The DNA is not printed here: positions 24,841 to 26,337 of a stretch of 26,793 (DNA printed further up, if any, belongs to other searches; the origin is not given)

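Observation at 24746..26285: Abrupt AT-rich island with an orphan gamma-class adenine methyltransferase immediately after the tuf terminator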

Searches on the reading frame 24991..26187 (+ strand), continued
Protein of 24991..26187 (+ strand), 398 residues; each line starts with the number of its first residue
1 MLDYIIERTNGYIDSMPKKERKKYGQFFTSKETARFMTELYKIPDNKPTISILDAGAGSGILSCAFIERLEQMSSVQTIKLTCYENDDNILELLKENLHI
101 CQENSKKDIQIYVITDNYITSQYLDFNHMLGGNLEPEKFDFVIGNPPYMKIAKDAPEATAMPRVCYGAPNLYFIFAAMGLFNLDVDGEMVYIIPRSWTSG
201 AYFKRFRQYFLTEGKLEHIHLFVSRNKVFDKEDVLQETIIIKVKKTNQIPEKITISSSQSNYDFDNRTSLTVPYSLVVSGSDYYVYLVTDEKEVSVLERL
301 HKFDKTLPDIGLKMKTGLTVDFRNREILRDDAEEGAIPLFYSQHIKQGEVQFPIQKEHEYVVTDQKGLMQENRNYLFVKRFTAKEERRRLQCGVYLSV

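Call 14: find_related_loci(query=P0001, collection=genome_contigs, flank=10000)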
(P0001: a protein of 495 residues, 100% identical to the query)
Query P0001 (495 aa) in genome_contigs; peptide patterns used: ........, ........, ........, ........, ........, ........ (x = any residue, [..] = any of these).
307 stretches matched a pattern; 184 encode a relative of the query (tblastn E <= 1e-3); the best 80 are kept; 80 distinct loci.
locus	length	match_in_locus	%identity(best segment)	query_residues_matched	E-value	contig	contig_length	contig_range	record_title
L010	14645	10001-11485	91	1-495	0e+0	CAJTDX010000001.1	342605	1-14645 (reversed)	Lachnospiraceae bacterium isolate B57_57_RB_H genome assembly, contig: MGBC000118.1, whole genome shotgun sequence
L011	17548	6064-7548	91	1-495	0e+0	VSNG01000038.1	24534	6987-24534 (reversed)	MAG: Lachnospiraceae bacterium isolate S9762_S14_bin.22 S9762_S14_S9762_S14_bin.22_contig_38, whole genome shotgun seque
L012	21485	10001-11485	90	1-495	0e+0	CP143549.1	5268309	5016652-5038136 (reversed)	Lachnospiraceae bacterium JLR.KK009 strain JLR.KK002 chromosome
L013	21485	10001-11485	90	1-495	0e+0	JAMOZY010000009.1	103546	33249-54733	MAG: Clostridium sp. isolate NALB_7811_6 Scaffold_#9__SCF_009___103546_bp, whole genome shotgun sequence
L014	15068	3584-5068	90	1-495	0e+0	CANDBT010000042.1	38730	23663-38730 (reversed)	MAG TPA_asm: uncultured bacterium isolate ERR6760060_bin.77_metawrap_v1.3_MAG genome assembly, contig: ERZ12802922.1224,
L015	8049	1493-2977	90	1-495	0e+0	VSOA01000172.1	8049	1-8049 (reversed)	MAG: Lachnospiraceae bacterium isolate SC1119_S25_bin.13 SC1119_S25_bin.13_contig_171, whole genome shotgun sequence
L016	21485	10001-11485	90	1-495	0e+0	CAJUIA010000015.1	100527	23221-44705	MAG TPA_asm: uncultured Acetatifactor sp. isolate MGBC141809 genome assembly, contig: MGBC141809.15, whole genome shotgu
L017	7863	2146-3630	89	1-495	0e+0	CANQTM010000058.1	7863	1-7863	MAG: uncultured Bacilli bacterium isolate Lapin-008__bin34 genome assembly, contig: Lapin-008__NODE_8877_length_7863_cov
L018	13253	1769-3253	89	1-495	0e+0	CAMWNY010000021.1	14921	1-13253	MAG TPA_asm: uncultured Lachnospiraceae bacterium isolate SRR14411345_bin.3_metawrap_v1.3_MAG genome assembly, contig: N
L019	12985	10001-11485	90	1-495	0e+0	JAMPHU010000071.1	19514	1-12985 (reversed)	MAG: Candidatus Gastranaerophilales bacterium isolate NALB_7961_9 Scaffold_#71__SCF_071___19514_bp, whole genome shotgun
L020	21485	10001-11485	89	1-495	0e+0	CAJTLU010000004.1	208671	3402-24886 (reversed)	MAG TPA_asm: uncultured Lachnospiraceae bacterium isolate MGBC100288 genome assembly, contig: MGBC100288.4, whole genome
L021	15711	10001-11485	90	1-495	0e+0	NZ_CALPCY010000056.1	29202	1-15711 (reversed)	Otoolea muris strain DSM 111138 NODE_56_length_29202_cov_127.006798, whole genome shotgun sequence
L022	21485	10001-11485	89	1-495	0e+0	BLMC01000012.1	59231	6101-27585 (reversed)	Lachnospiraceae bacterium IMSAGC_011 DNA, IMSAGC_011_contig_12, whole genome shotgun sequence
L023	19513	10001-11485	89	1-495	0e+0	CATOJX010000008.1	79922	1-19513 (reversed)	MAG TPA_asm: uncultured Lachnospiraceae bacterium isolate MGG29070_1680015493 genome assembly, contig: SRR9205165_232, w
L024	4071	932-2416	89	1-495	0e+0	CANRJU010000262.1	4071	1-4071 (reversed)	MAG: uncultured Lachnospiraceae bacterium isolate Lapin-022__bin26 genome assembly, contig: Lapin-022__NODE_22090_length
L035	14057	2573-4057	89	1-495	0e+0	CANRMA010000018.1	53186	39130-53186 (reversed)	MAG: uncultured Lachnospiraceae bacterium isolate Lapin-030__bin93 genome assembly, contig: Lapin-030__NODE_912_length_5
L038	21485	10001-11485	87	1-495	0e+0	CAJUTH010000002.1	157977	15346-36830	MAG TPA_asm: uncultured Dorea sp. isolate MGBC166213 genome assembly, contig: MGBC166213.2, whole genome shotgun sequenc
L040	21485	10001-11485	88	1-495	0e+0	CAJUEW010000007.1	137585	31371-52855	MAG TPA_asm: uncultured Lachnospiraceae bacterium isolate MGBC129972 genome assembly, contig: MGBC129972.7, whole genome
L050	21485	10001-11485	84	1-495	0e+0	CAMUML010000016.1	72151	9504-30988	MAG TPA_asm: uncultured Eubacterium sp. isolate SRR14038232_bin.21_metawrap_v1.3_MAG genome assembly, contig: NODE.524_l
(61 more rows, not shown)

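Call 19: search_protein_families(library=pfam, proteins=[L012:11481-12398:+, L020:11481-12398:+, L012:9011-9904:+, L020:12447-14504:+, L012:13120-14469:-], max_evalue=0.01)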
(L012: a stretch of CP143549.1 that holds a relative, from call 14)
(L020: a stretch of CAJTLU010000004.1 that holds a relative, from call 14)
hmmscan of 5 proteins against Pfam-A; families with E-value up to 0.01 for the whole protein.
L012:11481-12398:+ (305 aa): 2 families
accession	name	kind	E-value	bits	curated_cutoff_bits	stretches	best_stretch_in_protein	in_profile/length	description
PF06616.17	BsuBI_PstI_RE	-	1.8e-58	196.8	27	1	147-298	1-153/154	BsuBI/PstI restriction endonuclease domain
PF17728.7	BsuBI_PstI_RE_N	-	6.4e-42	143.2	27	1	1-135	1-139/140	BsuBI/PstI restriction endonuclease HTH domain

L020:11481-12398:+ (305 aa): 2 families
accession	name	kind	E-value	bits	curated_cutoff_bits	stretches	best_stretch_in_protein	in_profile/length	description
PF06616.17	BsuBI_PstI_RE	-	3.1e-59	199.3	27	1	147-298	1-153/154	BsuBI/PstI restriction endonuclease domain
PF17728.7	BsuBI_PstI_RE_N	-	2.4e-42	144.6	27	1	1-135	1-139/140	BsuBI/PstI restriction endonuclease HTH domain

L012:9011-9904:+ (297 aa): 2 families
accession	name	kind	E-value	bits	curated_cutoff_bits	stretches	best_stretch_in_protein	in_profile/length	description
PF01939.22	NucS_C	-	1.6e-06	28.5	24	1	24-92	2-72/124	Endonuclease NucS C-terminal domain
PF18899.5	DUF5655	-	0.00025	21.5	24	1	191-295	10-107/109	Domain of unknown function (DUF5655)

L020:12447-14504:+ (685 aa): 1 family
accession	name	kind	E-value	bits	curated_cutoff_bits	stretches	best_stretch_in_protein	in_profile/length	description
PF12802.13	MarR_2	-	0.0016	19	27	0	614-669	6-60/61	MarR family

L012:13120-14469:- (449 aa): 2 families
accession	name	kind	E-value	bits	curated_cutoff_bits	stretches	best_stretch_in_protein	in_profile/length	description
PF01548.23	DEDD_Tnp_IS110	-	3.6e-22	79.2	29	1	34-180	1-152/155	Transposase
PF02371.22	Transposase_20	-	2.9e-19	69.7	21.3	1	285-370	2-85/87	Transposase IS116/IS110/IS902 family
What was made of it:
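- On BREX (PglX) or type IIG remnant: The neighbours are tuf and the inserted element, and relatives have a separate PstI-type endonuclease gene (call 19).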

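Call 50: search_protein_families(library=pfam, proteins=[L040:12422-13525:+, L040:13488-14159:+, L050:12571-14244:+, L050:14237-14467:+, L038:12474-13706:+, L038:13723-15516:+, L038:15519-15746:+, L022:12456-13907:+, L035:5027-6457:+, L022:9005-9982:+], max_evalue=0.001)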
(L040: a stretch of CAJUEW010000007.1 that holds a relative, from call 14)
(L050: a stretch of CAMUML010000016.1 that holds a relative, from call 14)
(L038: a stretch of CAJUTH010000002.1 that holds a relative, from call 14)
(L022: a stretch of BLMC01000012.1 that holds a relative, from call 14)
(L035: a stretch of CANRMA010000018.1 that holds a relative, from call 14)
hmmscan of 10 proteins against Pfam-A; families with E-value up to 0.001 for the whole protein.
L040:12422-13525:+ (367 aa): 1 family
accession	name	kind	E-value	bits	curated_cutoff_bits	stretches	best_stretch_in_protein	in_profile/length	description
PF03235.19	GmrSD_N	-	9.2e-31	107.9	33.2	1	24-178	6-198/199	GmrSD restriction endonuclease, N-terminal domain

L040:13488-14159:+ (223 aa): 2 families
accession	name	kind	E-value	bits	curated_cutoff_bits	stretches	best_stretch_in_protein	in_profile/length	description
PF18735.6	HEPN_RiboL-PSP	-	1.1e-30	107.4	28.4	1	22-209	2-190/191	RiboL-PSP-HEPN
PF18737.6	HEPN_MAE_28990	-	1.3e-24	88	26.8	1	17-217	3-211/211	MAE_28990/MAE_18760-like HEPN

L050:12571-14244:+ (557 aa): 4 families
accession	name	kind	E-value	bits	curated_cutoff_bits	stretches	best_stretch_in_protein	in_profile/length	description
PF04851.21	ResIII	-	3.5e-24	86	22.5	1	1-143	30-163/164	Type III restriction enzyme, res subunit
PF00271.37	Helicase_C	-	4.5e-10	40.2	23.5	1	232-337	6-109/110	Helicase conserved C-terminal domain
PF18766.7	SWI2_SNF2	-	3.3e-07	30.6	26.7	1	77-172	88-188/221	SWI2/SNF2 ATPase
PF00270.35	DEAD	-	8.7e-07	29.3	26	1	1-143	21-161/167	DEAD/DEAH box helicase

L050:14237-14467:+ (76 aa): 0 families

L038:12474-13706:+ (410 aa): 1 family
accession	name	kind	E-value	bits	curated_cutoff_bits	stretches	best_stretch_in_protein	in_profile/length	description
PF13289.12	SIR2_2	-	2.6e-15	57.2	24.5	1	156-301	2-122/141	SIR2-like domain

L038:13723-15516:+ (597 aa): 6 families
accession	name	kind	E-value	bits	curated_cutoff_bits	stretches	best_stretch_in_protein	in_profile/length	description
PF01935.23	DUF87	-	1e-34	121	23.2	1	138-422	1-218/220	Helicase HerA, central domain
PF05872.18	HerA_C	-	4e-10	39.4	22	1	398-551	216-373/502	Helicase HerA-like C-terminal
PF01580.24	FtsK_SpoIIIE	-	4.9e-07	29.8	24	0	152-201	32-82/221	FtsK/SpoIIIE family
PF10412.15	TrwB_AAD_bind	-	8e-07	28.7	20.5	1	158-211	13-63/387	Type IV secretion-system coupling protein DNA-binding domain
PF12846.13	AAA_10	-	6e-05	22.7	27.5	0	160-209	21-66/362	AAA-like domain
PF00270.35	DEAD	-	0.00022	21.5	26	0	161-200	15-54/167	DEAD/DEAH box helicase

L038:15519-15746:+ (75 aa): 1 family
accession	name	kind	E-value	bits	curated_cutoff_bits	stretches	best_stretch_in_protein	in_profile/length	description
PF13619.11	KTSC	-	6.2e-22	77.5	25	1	12-69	1-58/58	KTSC domain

L022:12456-13907:+ (483 aa): 2 families
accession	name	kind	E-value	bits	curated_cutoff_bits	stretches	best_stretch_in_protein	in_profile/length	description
PF13676.11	TIR_2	-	4.4e-18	66.4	28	1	9-144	1-122/122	TIR domain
PF08357.16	SEFIR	-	7.7e-17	62.4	23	1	7-137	1-138/150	SEFIR domain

L035:5027-6457:+ (476 aa): 2 families
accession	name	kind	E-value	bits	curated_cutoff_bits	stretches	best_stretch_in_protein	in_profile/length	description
PF18185.7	STALD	-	3.8e-80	268.7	24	1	265-472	1-209/211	Sir2- and TIR-associating SLOG family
PF13289.12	SIR2_2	-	4.8e-31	108.2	24.5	1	104-229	2-127/141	SIR2-like domain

L022:9005-9982:+ (325 aa): 1 family
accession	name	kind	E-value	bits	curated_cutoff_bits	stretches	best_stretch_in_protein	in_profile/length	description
PF00078.32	RVT_1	-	2.2e-09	37.8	29.6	1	35-214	2-192/205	Reverse transcriptase (RNA-dependent DNA polymerase)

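Call 53: search_protein_families(library=pfam, proteins=[L022:14268-14750:-, L022:14997-15191:+, L022:15210-16286:+, L022:16385-17362:+, L022:17678-19066:+, L040:14577-15107:+, L038:16360-20106:+, L050:15227-15814:-, L050:17246-18106:-], max_evalue=0.001)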
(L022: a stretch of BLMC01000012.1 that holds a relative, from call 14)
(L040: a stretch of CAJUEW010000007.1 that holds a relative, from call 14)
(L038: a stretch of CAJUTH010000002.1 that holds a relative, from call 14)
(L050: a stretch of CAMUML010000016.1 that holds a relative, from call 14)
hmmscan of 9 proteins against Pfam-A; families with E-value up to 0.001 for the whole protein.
L022:14268-14750:- (160 aa): 4 families
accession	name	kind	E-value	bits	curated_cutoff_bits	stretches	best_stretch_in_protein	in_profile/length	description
PF01381.28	HTH_3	-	9.2e-07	29.2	23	1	7-60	1-54/55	Helix-turn-helix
PF12844.13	HTH_19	-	1.7e-06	28.3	30.2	1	4-61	1-58/64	Helix-turn-helix domain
PF13443.12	HTH_26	-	2.2e-06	28.2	22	1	6-63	1-59/63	Cro/C1-type HTH DNA-binding domain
PF21716.3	dnstrm_HI1420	-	0.00066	19.9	27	0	14-59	42-87/90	Probable addiction module antidote protein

L022:14997-15191:+ (64 aa): 2 families
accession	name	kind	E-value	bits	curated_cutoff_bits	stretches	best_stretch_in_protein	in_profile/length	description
PF08279.18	HTH_11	-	0.00017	21.9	25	1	5-35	13-43/55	HTH domain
PF13384.12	HTH_23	-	0.00031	20.9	24.6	1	8-33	18-43/50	Homeodomain-like domain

L022:15210-16286:+ (358 aa): 5 families
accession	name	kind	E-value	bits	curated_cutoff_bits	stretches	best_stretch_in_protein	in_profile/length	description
PF00589.27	Phage_integrase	-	5.6e-23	82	27.1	1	165-335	4-170/172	Phage integrase family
PF14659.12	Phage_int_SAM_3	-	3.8e-17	62.7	22.6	1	57-112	2-57/58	Phage integrase, N-terminal SAM-like domain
PF22022.2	Phage_int_M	-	1.6e-05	25.5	27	1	60-151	4-94/96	Phage integrase central domain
PF14657.12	Arm-DNA-bind_4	-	1.8e-05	24.7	22.3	1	10-51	1-44/47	Arm DNA-binding domain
PF24624.1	Int_N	-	0.00054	21.1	27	1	56-153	4-99/100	Phage integrase, N-terminal domain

L022:16385-17362:+ (325 aa): 4 families
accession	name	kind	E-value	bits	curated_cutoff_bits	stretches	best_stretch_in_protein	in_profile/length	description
PF13481.12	AAA_25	-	1e-27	97.5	27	1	17-179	18-194/195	AAA domain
PF03796.21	DnaB_C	-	4.9e-08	33.1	27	1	32-186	19-189/255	DnaB-like helicase C terminal domain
PF06745.19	ATPase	-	1.6e-06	28.1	26.6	0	106-200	99-185/231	KaiC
PF13401.12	AAA_22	-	1.3e-05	26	27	1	33-174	6-123/130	AAA domain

L022:17678-19066:+ (462 aa): 2 families
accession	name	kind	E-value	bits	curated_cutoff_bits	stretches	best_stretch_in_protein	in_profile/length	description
PF01076.25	Mob_Pre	-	7.8e-19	68.7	25.5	1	28-158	13-145/196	Plasmid recombination enzyme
PF25764.1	KIF21A_4th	-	0.00037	20.6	33.1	1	192-335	27-162/183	KIF21A-like domain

L040:14577-15107:+ (176 aa): 0 families

L038:16360-20106:+ (1248 aa): 5 families
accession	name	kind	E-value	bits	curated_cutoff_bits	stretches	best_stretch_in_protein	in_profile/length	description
PF08455.15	SNF2_assoc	-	2e-76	257.8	27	1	409-781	9-373/373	Bacterial SNF2 helicase associated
PF00176.29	SNF2-rel_dom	-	1.4e-72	244.7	24.9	1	791-1071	1-290/290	SNF2-related domain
PF00271.37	Helicase_C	-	2.6e-25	89.2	23.5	1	1082-1193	2-110/110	Helicase conserved C-terminal domain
PF04851.21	ResIII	-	8.6e-09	35.9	22.5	1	787-944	3-163/164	Type III restriction enzyme, res subunit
PF16203.11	ERCC3_RAD25_C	-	0.00015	21.6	27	1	1081-1198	44-154/248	ERCC3/RAD25/XPB C-terminal helicase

L050:15227-15814:- (195 aa): 5 families
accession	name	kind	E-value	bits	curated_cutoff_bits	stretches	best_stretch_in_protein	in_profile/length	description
PF13599.13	Pentapeptide_4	-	8.6e-17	61.4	38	2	98-161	8-71/78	Pentapeptide repeat region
PF00805.28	Pentapeptide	-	2.4e-12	46.6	20.2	1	128-161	3-36/40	Pentapeptide repeats (8 copies)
PF23894.2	LD_SV2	-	9.7e-12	45.5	29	2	105-161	29-85/92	SV2A/B/C luminal domain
PF13576.12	Pentapeptide_3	-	8.7e-09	35.9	27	1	26-52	1-29/48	Pentapeptide repeats (9 copies)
PF13306.12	LRR_5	-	0.00027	21.3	27.7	0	30-133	7-126/127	BspA type Leucine rich repeat region (6 copies)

L050:17246-18106:- (286 aa): 3 families
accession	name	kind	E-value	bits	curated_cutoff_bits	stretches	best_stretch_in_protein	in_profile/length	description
PF13411.12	MerR_1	-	5.9e-18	65.2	21.6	1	10-76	2-67/69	MerR HTH family regulatory protein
PF00376.29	MerR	-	2.4e-16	59.7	28.2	1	10-47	1-38/38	MerR family regulatory protein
PF07739.18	TipAS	-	1.2e-05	26.2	23.8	1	175-283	7-117/117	TipAS antibiotic-recognition domain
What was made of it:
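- On Genomic island integrated at the 3' end of a housekeeping gene (tuf): In L022 a tyrosine-integrase mobilisable element starts just beyond the downstream repeat (call 53).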

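Call 59: search_solved_structures(query=P0001, max_evalue=0.01)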
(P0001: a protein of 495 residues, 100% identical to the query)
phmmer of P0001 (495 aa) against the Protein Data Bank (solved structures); distinct sequences matched with E-value up to 0.01: 0.
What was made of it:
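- Tried and rejected: PDB sequence search with the methylase: no match (call 59).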

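Call 60: search_solved_structures(query=L012:11481-12398:+, max_evalue=0.01, show_alignments=1)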
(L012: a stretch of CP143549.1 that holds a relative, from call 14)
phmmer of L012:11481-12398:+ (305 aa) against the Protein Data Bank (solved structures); distinct sequences matched with E-value up to 0.01: 1.
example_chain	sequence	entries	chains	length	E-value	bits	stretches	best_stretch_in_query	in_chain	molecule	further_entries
2ixs_A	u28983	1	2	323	5.1e-55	189.8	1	4-304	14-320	SDAI RESTRICTION ENDONUCLEASE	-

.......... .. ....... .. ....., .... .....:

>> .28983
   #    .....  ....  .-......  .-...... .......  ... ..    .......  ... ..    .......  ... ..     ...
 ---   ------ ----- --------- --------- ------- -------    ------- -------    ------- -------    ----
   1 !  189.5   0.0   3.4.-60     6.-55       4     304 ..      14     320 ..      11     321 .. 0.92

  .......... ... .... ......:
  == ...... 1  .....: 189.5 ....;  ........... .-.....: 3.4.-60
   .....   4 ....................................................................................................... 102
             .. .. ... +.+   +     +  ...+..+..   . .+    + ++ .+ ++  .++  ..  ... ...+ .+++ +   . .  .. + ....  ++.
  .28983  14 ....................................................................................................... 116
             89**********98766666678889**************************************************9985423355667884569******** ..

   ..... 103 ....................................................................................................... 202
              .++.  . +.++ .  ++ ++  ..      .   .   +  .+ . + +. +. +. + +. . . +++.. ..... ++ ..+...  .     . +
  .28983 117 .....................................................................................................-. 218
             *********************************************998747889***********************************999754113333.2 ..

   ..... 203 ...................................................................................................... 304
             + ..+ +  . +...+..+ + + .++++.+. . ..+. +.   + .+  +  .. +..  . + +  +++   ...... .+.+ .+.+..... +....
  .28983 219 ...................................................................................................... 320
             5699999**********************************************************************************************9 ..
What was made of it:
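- On PstI/BsuBI/SdaI-type type II R-M system: R against SdaI (2IXS): E 5e-55 (call 60).
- The endonuclease matches SdaI (PDB 2IXS) end to end, E 5e-55 (call 60).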

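Call 69: predict_structure(alignment_id=A3)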
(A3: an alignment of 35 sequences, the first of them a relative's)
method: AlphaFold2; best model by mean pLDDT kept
length: 495 residues; sequences in the alignment: 35
mean_pLDDT: 57.9   pTM: 0.59
mean pLDDT of the five models: 57.9, 56.4, 55.8, 54.4, 50.1
residues with pLDDT >= 90: 80; 70-90: 102; 50-70: 100; < 50: 213
segments of 3 or more residues with pLDDT < 50: 161-169, 198-206, 226-235, 279-462
pLDDT, mean of each block of 10 residues (from residue 1): 88 79 61 91 93 88 95 96 86 93 95 75 61 78 74 56 45 73 90 61 49 75 53 56 87 78 77 61 32 26 26 20 26 30 33 30 27 33 30 37 28 25 34 36 40 40 52 58 60 62
secondary structure, 60 per line:
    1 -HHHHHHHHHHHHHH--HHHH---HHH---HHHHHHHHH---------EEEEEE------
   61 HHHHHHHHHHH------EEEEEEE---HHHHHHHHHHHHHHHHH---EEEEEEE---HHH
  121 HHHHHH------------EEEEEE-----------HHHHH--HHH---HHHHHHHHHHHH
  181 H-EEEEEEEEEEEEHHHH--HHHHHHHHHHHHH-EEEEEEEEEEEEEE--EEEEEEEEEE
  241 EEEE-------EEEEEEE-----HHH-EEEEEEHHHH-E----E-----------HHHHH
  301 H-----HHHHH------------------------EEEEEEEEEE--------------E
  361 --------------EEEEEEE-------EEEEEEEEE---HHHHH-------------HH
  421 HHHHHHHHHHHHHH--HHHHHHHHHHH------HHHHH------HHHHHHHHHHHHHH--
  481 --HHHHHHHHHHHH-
elements in order: H2-15 H18-21 H31-39 E49-54 H61-71 E78-84 H88-104 E108-114 H118-126 E139-144 H156-160 H169-181 E183-194 H195-198 H201-213 E215-228 E231-244 E252-258 E268-273 H274-277 H296-301 H307-311 E336-345 E375-381 E389-397 H401-405 H419-434 H437-447 H454-458 H465-478 H483-494
